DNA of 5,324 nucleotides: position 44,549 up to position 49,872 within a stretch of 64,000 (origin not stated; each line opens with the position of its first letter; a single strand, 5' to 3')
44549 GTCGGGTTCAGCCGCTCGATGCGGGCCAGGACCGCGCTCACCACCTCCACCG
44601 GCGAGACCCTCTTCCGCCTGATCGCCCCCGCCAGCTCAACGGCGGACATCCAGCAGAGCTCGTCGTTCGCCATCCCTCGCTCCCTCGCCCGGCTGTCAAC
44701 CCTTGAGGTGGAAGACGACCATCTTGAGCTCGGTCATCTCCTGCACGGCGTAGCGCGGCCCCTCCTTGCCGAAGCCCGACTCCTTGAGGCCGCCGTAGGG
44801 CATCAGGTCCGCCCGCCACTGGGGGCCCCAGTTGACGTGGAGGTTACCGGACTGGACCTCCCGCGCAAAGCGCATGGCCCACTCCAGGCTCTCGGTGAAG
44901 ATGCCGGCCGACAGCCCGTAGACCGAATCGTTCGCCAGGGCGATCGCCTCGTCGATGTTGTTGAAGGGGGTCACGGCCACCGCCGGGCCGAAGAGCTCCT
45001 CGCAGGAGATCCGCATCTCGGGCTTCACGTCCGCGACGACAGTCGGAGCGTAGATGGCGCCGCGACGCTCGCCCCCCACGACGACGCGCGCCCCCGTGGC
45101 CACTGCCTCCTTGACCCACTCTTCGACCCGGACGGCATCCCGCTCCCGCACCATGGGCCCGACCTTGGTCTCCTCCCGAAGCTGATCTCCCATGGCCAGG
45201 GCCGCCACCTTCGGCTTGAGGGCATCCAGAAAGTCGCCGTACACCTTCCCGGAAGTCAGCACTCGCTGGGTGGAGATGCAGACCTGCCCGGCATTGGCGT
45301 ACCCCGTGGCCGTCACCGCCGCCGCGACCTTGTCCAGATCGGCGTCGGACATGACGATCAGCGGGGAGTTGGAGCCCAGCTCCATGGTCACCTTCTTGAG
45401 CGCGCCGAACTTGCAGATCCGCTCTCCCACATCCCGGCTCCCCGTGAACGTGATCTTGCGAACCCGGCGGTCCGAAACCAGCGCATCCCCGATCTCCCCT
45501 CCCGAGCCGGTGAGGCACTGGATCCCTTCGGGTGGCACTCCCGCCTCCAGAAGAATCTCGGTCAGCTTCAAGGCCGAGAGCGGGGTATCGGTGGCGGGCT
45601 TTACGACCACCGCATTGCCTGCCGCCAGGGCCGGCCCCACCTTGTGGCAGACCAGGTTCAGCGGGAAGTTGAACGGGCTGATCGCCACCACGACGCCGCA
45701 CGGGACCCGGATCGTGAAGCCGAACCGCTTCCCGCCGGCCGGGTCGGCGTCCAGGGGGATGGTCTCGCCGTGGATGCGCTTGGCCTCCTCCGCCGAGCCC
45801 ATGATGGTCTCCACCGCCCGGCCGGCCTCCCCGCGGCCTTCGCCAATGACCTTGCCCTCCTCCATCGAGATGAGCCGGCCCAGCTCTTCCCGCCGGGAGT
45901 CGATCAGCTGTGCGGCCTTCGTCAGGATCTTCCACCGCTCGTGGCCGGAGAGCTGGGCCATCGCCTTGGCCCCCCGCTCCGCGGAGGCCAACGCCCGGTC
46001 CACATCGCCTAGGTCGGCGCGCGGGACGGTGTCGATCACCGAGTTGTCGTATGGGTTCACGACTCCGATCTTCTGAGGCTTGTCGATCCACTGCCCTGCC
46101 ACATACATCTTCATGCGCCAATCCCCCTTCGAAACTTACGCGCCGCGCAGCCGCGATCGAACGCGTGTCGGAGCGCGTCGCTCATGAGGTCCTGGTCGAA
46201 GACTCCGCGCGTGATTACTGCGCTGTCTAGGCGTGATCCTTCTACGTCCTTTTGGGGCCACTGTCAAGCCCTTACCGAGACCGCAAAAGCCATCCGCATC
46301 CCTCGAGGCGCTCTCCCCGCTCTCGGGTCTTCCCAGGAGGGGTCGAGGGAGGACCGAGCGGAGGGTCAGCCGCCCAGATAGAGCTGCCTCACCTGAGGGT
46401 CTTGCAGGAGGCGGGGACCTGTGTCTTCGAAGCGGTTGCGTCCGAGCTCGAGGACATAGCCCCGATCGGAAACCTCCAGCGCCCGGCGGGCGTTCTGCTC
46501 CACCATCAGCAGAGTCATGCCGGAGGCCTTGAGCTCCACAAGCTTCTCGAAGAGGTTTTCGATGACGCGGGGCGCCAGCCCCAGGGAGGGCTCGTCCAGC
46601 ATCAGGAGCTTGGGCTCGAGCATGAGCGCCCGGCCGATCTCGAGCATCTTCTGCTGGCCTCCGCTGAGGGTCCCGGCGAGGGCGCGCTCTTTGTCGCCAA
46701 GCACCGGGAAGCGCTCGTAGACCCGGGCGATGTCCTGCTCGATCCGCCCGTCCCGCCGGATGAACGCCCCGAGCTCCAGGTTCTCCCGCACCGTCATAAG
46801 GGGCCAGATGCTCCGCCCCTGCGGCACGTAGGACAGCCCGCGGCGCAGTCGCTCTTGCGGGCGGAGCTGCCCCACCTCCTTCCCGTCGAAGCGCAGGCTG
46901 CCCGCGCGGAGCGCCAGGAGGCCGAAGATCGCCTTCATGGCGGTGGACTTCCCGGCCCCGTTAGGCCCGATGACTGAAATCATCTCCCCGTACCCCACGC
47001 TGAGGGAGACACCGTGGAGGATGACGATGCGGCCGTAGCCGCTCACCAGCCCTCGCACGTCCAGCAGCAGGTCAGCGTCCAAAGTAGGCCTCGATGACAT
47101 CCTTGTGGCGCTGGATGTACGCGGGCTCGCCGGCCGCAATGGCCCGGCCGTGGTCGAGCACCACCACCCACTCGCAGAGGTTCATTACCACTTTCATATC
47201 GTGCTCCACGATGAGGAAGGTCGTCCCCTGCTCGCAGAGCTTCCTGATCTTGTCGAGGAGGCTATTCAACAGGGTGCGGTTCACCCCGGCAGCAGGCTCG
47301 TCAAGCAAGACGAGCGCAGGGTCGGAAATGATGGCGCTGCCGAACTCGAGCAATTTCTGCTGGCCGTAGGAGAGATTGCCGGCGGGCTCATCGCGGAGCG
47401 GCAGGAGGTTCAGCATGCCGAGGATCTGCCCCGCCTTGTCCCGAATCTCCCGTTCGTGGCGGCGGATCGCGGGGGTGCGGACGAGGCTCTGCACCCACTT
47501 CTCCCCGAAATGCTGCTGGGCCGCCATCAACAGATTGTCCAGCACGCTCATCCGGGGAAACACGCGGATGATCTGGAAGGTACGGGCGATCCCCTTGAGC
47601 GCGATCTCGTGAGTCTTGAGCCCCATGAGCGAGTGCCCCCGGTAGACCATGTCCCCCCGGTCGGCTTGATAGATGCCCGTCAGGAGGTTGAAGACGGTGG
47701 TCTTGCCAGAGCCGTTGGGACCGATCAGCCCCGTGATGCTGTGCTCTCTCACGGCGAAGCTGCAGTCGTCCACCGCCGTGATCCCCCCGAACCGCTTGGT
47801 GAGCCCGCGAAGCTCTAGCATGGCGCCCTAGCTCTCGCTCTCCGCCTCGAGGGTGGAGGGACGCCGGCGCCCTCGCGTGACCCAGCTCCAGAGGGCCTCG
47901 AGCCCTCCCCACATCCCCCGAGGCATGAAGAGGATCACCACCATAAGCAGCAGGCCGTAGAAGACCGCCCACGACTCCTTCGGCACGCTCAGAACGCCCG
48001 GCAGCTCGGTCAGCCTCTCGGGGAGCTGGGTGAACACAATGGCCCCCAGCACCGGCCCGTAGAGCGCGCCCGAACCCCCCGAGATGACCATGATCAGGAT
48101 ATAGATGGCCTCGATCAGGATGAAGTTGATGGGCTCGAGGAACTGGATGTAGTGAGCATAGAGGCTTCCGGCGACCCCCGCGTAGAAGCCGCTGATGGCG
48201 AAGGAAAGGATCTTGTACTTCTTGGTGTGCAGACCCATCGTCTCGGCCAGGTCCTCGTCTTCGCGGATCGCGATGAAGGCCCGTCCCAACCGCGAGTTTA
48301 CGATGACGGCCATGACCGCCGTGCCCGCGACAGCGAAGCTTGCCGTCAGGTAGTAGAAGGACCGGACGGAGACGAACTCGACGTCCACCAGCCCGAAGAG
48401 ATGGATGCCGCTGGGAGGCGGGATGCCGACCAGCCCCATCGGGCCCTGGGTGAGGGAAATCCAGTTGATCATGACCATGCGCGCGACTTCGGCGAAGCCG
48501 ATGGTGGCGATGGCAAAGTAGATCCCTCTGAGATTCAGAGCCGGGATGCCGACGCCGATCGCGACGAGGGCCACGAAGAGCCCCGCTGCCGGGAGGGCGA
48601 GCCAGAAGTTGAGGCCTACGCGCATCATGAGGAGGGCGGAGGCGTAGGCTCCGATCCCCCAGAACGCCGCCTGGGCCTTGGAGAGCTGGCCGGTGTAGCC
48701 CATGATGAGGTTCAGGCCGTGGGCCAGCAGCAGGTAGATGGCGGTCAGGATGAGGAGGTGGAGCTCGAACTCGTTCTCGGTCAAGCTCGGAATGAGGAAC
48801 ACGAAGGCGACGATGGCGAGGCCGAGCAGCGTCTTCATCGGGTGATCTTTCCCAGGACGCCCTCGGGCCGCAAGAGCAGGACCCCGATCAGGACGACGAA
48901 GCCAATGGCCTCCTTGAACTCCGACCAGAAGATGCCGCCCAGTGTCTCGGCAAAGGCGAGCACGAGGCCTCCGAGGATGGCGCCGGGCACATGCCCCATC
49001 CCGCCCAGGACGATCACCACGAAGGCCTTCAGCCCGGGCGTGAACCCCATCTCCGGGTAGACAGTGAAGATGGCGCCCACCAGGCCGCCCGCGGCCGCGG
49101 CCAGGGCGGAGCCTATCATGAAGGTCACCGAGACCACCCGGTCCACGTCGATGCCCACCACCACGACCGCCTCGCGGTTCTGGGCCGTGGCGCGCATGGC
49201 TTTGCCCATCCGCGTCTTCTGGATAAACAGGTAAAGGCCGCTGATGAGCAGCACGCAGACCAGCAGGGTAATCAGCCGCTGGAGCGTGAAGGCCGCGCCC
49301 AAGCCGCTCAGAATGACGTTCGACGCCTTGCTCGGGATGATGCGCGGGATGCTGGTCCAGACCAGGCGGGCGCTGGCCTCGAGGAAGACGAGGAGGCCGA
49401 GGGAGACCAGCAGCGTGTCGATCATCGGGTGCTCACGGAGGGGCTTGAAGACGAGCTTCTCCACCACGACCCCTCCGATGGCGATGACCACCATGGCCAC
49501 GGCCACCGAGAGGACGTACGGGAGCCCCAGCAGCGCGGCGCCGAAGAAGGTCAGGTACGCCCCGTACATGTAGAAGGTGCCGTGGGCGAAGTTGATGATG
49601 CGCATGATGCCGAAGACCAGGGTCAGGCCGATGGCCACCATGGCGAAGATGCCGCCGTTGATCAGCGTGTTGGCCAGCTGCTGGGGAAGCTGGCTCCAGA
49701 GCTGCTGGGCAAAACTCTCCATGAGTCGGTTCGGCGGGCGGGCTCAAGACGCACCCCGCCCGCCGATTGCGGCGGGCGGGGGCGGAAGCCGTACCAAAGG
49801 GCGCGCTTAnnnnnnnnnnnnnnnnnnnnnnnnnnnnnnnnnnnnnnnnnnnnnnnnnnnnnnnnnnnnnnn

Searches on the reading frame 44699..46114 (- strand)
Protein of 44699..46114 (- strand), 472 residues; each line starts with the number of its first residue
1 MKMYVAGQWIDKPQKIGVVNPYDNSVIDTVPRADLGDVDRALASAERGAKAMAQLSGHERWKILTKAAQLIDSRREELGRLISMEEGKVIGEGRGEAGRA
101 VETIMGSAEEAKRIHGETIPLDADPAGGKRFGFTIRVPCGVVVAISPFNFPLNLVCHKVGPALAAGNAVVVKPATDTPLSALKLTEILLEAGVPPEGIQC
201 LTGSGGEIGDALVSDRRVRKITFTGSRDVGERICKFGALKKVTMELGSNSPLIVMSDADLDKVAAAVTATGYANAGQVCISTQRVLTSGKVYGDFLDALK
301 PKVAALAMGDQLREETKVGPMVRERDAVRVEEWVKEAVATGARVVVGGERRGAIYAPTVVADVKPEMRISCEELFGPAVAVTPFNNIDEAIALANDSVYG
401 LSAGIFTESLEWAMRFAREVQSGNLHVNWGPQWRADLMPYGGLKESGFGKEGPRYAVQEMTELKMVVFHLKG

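Call 24: search_protein_families(library=pfam, max_evalue=0.00001, proteins=[window:44699-46114:-])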
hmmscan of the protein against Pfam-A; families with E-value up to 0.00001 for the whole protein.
seq(472 aa): 1 family
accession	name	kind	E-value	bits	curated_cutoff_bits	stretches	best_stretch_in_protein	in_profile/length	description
PF00171.27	Aldedh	-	1e-155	519.3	23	1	9-466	1-461/461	Aldehyde dehydrogenase family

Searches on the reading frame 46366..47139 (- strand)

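Call 25: search_protein_families(library=pfam, max_evalue=0.0001, proteins=[window:46366-47139:-])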
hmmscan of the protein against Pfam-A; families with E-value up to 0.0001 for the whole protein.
window:46366-47139:- (257 aa): 2 families
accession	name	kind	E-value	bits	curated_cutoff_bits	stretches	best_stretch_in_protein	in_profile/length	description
PF00005.33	ABC_tran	-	4e-32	112.1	25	1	41-185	1-136/137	ABC transporter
PF13304.12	AAA_21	-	1.9e-09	38.5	27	0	55-85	3-36/304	AAA domain, putative AbiEii toxin, Type IV TA system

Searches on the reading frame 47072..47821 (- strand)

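Call 52: search_protein_families(library=pfam, max_evalue=0.00001, proteins=[window:47072-47821:-])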
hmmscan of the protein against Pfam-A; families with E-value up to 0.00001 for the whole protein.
window:47072-47821:- (249 aa): 2 families
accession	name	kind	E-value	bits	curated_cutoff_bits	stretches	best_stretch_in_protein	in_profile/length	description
PF00005.33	ABC_tran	-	1e-26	94.6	25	1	18-177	2-136/137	ABC transporter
PF13304.12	AAA_21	-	3.6e-12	47.4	27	0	143-205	231-296/304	AAA domain, putative AbiEii toxin, Type IV TA system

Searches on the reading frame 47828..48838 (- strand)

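Call 25: search_protein_families(library=pfam, max_evalue=0.0001, proteins=[window:47828-48838:-])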
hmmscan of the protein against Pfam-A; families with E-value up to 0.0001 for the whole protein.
window:47828-48838:- (336 aa): 1 family
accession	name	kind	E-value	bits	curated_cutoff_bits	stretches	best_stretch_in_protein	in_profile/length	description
PF02653.21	BPD_transp_2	-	2.2e-43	148.8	26.8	1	27-301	4-268/269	Branched-chain amino acid transport system / permease component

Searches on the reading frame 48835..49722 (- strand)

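Call 52: search_protein_families(library=pfam, max_evalue=0.00001, proteins=[window:48835-49722:-])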
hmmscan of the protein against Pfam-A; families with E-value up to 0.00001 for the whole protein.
window:48835-49722:- (295 aa): 1 family
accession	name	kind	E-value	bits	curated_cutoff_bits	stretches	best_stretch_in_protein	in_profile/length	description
PF02653.21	BPD_transp_2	-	2.7e-42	145.2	26.8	1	16-282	2-269/269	Branched-chain amino acid transport system / permease component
